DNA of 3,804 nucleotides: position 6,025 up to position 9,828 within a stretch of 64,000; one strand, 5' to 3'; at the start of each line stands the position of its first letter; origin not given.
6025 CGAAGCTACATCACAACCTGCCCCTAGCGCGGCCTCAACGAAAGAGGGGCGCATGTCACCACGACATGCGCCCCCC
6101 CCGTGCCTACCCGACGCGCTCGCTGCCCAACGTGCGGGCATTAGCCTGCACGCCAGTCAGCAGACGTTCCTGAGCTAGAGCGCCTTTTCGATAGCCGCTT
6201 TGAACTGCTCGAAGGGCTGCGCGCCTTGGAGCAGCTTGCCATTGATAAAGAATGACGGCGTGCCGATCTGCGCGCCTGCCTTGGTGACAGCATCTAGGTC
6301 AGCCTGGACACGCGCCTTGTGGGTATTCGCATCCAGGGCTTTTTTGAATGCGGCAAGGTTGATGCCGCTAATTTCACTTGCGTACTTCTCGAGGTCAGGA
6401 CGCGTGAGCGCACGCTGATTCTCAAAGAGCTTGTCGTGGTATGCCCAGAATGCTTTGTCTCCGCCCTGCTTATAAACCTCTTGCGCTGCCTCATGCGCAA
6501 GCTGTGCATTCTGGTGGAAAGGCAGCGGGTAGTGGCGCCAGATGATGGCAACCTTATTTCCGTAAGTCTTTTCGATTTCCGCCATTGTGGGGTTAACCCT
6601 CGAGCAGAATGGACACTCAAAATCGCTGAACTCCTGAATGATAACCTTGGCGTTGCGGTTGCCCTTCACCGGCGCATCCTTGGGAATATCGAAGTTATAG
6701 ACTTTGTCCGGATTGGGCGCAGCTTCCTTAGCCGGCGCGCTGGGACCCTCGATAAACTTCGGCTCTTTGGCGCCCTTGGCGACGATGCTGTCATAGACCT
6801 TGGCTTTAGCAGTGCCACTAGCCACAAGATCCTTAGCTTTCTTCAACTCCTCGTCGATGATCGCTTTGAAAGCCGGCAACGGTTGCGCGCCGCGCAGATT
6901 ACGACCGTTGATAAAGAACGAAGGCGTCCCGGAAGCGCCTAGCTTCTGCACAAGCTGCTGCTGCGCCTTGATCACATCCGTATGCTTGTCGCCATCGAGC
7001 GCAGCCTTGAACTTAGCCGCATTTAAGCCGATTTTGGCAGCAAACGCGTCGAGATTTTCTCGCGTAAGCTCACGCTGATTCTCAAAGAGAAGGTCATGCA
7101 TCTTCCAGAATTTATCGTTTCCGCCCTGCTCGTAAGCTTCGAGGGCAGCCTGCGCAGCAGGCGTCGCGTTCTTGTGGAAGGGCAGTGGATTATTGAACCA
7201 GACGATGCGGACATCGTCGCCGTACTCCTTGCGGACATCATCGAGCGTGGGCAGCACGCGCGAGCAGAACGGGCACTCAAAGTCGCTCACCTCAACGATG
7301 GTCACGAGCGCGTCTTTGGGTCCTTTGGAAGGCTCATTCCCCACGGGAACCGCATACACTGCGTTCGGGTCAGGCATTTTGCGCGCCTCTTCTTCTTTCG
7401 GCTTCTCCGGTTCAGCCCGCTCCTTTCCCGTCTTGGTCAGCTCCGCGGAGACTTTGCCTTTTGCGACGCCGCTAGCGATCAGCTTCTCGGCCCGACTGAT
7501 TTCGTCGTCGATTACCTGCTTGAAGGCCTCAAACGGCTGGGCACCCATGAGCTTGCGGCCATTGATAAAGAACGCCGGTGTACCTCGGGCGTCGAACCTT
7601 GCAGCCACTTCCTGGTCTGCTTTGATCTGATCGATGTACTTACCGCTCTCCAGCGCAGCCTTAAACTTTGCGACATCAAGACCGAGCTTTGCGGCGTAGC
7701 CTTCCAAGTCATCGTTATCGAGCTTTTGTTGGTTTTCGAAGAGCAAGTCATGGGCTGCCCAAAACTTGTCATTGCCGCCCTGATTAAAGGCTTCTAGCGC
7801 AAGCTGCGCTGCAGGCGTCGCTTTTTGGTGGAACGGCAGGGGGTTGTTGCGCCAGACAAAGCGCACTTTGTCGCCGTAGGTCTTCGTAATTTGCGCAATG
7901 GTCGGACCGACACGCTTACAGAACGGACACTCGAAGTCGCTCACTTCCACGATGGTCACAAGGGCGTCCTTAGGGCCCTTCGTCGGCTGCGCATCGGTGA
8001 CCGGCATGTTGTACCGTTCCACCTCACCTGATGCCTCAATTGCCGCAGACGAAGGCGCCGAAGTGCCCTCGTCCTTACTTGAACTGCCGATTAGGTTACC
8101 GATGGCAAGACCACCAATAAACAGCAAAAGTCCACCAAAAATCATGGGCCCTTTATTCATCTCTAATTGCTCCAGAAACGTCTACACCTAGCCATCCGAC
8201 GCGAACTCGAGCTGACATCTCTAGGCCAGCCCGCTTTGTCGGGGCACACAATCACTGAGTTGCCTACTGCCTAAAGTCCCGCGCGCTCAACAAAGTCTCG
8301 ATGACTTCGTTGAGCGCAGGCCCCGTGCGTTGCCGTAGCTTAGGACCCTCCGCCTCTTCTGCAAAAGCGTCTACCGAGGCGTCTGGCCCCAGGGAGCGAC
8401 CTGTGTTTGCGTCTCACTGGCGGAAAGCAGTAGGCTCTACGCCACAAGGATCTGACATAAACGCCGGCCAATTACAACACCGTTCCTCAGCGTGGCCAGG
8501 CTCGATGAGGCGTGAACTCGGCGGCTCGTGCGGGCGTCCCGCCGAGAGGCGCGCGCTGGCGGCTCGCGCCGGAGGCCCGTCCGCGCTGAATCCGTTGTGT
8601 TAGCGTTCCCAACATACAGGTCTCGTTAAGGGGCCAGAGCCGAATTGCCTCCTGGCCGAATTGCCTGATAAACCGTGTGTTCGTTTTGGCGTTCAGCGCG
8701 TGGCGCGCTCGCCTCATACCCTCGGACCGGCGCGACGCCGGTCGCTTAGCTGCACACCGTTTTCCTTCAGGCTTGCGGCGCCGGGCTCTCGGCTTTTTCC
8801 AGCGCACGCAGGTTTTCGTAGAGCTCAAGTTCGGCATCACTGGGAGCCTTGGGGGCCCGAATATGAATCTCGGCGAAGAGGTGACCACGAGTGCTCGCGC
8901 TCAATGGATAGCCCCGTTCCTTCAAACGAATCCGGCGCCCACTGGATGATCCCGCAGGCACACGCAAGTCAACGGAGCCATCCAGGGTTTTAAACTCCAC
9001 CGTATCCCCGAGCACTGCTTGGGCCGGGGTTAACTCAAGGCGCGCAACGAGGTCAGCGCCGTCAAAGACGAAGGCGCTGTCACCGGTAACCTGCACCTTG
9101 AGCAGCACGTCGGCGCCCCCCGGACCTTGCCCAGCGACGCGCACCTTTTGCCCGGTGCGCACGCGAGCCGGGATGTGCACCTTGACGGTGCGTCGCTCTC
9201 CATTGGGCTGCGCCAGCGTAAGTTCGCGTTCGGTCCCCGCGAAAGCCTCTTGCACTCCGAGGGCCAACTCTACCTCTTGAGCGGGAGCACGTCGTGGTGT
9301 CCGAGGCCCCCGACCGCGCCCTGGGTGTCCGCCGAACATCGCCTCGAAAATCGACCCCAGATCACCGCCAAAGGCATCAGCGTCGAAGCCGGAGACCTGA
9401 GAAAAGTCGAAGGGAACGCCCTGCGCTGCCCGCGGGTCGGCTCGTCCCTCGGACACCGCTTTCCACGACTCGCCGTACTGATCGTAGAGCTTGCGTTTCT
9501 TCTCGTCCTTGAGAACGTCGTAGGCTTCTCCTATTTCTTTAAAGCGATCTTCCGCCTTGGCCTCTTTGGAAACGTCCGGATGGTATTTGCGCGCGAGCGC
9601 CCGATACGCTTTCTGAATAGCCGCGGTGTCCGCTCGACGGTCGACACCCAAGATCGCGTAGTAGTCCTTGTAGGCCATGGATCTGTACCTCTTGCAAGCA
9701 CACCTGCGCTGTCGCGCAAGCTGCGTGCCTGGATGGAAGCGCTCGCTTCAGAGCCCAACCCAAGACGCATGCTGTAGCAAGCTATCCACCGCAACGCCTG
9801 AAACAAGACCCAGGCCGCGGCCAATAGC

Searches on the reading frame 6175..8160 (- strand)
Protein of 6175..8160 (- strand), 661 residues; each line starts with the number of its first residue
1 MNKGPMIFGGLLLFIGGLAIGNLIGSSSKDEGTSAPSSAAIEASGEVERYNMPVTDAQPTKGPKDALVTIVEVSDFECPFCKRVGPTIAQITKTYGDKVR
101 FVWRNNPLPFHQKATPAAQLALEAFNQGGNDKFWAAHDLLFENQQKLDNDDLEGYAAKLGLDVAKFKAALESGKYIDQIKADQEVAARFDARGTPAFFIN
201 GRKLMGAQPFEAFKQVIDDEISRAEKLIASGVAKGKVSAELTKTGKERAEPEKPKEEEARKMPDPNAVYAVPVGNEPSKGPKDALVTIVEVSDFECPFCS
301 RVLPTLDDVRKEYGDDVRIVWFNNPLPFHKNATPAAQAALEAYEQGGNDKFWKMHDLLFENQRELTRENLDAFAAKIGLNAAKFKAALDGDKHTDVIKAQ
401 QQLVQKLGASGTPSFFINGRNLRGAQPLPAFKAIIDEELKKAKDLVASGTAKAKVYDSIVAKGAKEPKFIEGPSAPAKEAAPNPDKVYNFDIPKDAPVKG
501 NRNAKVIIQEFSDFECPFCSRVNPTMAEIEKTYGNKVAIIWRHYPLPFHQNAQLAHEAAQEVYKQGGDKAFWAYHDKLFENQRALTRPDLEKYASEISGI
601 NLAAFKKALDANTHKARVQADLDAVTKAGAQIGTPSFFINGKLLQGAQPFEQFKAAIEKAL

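Call 58: search_protein_families(library=pfam, proteins=[window:6175-8160:-], max_evalue=0.0001)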
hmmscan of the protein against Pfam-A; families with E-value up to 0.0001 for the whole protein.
window:6175-8160:- (661 aa): 8 families
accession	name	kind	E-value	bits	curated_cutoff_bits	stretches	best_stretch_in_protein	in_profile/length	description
PF13462.12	Thioredoxin_4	-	3.6e-81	271.6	23.2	3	58-219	5-165/165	Thioredoxin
PF01323.26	DSBA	-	7.2e-65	218.8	25.6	3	69-217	1-190/191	DSBA-like thioredoxin domain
PF13098.12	Thioredoxin_2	-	2.2e-14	54.1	27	0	287-434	8-103/104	Thioredoxin-like domain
PF13743.12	Thioredoxin_5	-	2.3e-14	54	27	0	138-199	101-163/186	Thioredoxin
PF18402.7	Thioredoxin_14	-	8.5e-10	39.5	30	0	338-453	104-233/255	Thioredoxin-like domain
PF00085.26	Thioredoxin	-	6.9e-07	29.7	23.5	0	71-102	23-54/103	Thioredoxin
PF18403.7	Thioredoxin_15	-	9.9e-06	26.1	27.4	0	282-422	25-151/207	Thioredoxin-like domain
PF00462.30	Glutaredoxin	-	1.1e-05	26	22.9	0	295-313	8-26/60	Glutaredoxin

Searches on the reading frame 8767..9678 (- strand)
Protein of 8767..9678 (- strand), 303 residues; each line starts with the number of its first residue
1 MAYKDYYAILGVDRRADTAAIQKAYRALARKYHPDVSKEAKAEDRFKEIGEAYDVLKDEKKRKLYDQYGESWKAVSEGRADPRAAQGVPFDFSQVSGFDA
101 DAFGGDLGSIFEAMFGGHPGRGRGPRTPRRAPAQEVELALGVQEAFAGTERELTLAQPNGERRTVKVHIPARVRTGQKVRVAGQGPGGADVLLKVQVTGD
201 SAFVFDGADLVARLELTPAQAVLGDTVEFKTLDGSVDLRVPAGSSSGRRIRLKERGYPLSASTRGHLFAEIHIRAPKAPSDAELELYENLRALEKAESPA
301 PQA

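Call 19: search_protein_families(library=pfam, proteins=[window:8767-9678:-], max_evalue=0.001)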
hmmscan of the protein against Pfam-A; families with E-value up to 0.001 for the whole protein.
window:8767-9678:- (303 aa): 2 families
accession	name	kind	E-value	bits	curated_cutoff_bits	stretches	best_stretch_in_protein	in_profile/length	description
PF01556.23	DnaJ_C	-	6.5e-30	104.6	26.6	1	135-276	2-152/152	DnaJ C terminal domain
PF00226.36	DnaJ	-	7.2e-24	84.1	27.8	1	5-66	1-63/63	DnaJ domain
